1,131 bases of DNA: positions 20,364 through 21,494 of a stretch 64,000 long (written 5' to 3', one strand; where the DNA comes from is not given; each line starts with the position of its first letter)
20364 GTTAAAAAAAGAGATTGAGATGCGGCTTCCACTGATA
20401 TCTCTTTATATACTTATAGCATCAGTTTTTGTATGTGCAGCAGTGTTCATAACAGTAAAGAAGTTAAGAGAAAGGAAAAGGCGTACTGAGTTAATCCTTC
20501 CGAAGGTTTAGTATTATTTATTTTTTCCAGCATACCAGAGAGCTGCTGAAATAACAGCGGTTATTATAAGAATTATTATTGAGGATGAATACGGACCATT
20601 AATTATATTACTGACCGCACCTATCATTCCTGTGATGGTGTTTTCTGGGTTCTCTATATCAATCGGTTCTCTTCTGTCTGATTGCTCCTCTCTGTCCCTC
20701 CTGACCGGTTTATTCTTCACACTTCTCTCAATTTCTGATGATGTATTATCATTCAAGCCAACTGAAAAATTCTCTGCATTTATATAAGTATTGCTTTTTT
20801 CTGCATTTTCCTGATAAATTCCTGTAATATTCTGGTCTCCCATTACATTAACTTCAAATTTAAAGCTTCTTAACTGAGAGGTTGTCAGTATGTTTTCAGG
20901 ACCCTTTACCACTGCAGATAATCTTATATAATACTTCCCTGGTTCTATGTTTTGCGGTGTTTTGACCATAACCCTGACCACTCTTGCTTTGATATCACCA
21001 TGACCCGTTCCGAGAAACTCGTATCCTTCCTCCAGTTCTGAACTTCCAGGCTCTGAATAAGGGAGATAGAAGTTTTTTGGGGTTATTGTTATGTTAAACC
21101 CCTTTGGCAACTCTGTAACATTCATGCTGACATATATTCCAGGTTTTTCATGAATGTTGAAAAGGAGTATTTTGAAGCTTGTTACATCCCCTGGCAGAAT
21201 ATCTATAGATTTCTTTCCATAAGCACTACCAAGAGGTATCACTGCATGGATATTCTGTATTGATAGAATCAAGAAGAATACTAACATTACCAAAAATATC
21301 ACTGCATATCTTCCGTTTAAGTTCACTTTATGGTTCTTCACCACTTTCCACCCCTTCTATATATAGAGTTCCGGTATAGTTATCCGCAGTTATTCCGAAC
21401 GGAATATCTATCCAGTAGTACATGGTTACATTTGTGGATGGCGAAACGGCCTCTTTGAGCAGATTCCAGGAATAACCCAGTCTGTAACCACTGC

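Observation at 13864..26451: Cell-surface protein island including a 1707-aa beta-helix protein with duplicated His-rich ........(T/N)HTH modules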

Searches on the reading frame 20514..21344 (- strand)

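Call 5: search_protein_families(library=pfam, proteins=[window:20514-21344:-], max_evalue=0.1)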
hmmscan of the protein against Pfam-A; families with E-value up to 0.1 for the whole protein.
window:20514-21344:- (276 aa): 1 family
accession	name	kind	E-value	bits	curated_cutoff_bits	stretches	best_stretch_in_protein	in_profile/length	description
PF07850.20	Renin_r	-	0.021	15.3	27.8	0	5-38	24-57/79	Renin receptor-like transmembrane spanning segment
